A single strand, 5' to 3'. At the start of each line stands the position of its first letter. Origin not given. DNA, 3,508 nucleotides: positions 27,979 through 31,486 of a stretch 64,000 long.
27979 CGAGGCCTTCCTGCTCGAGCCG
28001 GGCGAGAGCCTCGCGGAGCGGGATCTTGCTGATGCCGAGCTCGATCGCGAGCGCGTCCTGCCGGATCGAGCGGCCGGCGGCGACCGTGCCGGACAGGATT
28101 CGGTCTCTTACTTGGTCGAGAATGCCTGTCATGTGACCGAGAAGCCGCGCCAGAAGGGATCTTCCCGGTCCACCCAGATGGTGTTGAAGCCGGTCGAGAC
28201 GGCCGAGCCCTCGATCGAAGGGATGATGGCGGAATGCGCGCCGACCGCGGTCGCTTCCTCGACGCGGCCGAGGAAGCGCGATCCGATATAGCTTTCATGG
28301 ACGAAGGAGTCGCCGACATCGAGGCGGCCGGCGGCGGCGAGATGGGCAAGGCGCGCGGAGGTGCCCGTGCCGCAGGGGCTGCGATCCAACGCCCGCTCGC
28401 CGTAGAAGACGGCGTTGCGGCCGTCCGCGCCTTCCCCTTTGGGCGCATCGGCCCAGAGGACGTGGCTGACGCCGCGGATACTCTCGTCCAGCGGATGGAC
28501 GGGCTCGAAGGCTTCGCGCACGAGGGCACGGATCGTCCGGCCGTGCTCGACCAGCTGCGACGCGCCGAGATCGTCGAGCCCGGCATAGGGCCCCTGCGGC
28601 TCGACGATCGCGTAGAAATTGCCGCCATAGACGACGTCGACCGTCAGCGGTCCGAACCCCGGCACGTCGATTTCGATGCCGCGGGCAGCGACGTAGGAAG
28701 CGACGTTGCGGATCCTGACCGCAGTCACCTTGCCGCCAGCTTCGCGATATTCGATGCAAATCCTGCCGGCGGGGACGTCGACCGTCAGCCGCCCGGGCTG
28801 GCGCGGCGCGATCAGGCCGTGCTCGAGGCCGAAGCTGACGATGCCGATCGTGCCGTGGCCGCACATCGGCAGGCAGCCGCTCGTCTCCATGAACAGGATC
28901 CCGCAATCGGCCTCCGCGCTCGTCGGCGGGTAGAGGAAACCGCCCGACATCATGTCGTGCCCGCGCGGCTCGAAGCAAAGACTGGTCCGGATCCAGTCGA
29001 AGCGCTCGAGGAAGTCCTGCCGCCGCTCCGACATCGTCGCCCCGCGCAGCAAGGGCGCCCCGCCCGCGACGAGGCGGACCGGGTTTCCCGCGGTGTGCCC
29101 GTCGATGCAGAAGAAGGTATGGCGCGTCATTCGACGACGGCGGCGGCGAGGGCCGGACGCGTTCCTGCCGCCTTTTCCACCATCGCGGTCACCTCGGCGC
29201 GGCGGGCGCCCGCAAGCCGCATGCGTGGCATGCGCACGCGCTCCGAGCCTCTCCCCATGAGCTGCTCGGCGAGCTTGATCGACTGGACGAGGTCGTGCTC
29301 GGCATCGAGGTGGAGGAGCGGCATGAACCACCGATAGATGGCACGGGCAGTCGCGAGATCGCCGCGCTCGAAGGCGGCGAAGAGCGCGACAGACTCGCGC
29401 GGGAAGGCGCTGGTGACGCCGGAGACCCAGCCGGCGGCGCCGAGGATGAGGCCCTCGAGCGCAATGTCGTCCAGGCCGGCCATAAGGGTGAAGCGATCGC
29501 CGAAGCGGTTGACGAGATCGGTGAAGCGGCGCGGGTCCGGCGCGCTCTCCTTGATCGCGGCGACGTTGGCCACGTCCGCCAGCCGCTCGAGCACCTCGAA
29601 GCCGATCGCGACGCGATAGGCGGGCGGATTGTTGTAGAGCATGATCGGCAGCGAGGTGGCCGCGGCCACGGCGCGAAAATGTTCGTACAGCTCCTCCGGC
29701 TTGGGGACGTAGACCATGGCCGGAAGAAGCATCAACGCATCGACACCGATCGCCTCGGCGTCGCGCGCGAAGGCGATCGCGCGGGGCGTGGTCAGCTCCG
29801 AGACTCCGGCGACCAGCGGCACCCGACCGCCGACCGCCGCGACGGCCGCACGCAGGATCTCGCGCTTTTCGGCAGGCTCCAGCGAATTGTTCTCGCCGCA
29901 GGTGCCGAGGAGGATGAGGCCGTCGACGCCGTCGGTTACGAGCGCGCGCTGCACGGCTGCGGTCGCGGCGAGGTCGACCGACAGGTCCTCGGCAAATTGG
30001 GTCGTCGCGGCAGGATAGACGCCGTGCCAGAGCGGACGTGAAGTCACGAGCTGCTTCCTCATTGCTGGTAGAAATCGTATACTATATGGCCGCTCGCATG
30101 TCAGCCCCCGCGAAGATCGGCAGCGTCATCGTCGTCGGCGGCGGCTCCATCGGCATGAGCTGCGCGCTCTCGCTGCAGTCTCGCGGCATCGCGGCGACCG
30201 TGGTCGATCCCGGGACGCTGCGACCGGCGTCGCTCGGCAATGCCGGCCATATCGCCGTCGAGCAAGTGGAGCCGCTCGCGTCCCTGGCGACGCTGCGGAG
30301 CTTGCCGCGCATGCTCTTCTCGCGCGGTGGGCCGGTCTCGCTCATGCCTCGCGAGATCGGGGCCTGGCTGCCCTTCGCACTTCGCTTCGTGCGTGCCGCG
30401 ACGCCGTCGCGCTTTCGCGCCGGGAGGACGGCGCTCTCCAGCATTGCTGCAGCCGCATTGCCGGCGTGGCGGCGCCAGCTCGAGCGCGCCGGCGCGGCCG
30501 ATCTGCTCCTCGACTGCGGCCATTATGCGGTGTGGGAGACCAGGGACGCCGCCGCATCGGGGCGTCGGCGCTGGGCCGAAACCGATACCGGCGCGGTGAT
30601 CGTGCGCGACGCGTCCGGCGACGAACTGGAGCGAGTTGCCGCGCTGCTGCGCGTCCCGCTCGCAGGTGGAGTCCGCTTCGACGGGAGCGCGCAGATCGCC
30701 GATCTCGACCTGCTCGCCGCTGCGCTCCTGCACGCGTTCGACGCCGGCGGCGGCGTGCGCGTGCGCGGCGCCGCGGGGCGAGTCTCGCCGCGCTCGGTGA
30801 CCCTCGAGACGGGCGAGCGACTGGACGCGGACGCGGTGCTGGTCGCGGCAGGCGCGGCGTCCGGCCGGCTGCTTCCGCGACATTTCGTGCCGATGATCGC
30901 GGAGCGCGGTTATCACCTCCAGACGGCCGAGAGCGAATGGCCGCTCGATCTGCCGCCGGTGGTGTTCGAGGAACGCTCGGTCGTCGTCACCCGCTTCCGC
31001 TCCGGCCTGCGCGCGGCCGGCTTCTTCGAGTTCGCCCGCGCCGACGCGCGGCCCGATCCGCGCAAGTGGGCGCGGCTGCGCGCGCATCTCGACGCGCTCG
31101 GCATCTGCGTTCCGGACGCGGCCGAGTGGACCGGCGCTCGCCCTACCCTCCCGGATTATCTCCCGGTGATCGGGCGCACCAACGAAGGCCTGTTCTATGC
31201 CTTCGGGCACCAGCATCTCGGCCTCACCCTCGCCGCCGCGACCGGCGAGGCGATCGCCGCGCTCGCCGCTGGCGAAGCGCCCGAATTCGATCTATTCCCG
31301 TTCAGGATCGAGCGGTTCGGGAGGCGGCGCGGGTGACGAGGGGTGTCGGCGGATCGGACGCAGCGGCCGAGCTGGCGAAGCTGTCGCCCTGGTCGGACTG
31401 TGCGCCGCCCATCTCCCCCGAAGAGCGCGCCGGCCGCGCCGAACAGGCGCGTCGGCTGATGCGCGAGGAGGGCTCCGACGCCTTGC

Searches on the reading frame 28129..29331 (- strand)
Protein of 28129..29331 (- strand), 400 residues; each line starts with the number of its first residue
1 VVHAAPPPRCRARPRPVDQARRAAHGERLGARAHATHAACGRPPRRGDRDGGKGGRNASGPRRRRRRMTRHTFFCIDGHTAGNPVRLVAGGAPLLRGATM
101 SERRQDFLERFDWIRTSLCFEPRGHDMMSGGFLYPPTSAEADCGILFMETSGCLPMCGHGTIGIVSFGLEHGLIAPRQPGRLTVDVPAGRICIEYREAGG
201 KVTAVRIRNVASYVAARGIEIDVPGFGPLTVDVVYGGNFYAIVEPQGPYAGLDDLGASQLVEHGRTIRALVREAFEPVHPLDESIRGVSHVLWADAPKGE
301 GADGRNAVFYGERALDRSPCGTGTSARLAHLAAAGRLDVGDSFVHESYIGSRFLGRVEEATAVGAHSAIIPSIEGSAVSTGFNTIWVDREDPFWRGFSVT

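Call 9: search_protein_families(library=pfam, proteins=[window:28129-29331:-], max_evalue=0.001)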
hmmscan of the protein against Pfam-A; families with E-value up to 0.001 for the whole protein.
window:28129-29331:- (400 aa): 2 families
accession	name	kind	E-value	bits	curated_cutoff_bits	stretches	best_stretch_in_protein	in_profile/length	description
PF05544.16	Pro_racemase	-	4.6e-117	391.2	27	1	75-397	1-324/325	Proline racemase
PF01678.24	DAP_epimerase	-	0.00077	20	34.7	0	155-202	66-111/121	Diaminopimelate epimerase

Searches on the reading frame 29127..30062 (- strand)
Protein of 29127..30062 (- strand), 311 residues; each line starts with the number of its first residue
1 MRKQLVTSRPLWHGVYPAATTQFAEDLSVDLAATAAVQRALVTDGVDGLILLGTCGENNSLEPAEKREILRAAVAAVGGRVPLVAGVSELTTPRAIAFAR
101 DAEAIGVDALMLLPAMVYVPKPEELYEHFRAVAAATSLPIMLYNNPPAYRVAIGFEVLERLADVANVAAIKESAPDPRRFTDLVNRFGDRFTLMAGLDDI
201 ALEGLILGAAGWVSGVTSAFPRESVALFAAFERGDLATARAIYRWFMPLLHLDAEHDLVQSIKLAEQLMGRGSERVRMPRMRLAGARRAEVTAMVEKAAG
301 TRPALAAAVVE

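Call 9: search_protein_families(library=pfam, proteins=[window:29127-30062:-], max_evalue=0.001)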
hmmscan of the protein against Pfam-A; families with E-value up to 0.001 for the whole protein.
window:29127-30062:- (311 aa): 1 family
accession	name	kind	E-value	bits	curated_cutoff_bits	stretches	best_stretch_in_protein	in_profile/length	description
PF00701.28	DHDPS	-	7.9e-56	189.3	22.1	1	13-297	3-288/289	Dihydrodipicolinate synthetase family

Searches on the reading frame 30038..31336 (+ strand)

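Call 9: search_protein_families(library=pfam, proteins=[window:30038-31336:+], max_evalue=0.001)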
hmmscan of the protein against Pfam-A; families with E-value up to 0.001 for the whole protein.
window:30038-31336:+ (432 aa): 2 families
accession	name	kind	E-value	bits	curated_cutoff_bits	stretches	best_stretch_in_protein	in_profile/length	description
PF01266.30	DAO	-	2.9e-41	142.6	27.9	1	30-409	2-353/353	FAD dependent oxidoreductase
PF07992.20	Pyr_redox_2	-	2.6e-05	24.2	26.1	0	28-57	143-172/291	Pyridine nucleotide-disulphide oxidoreductase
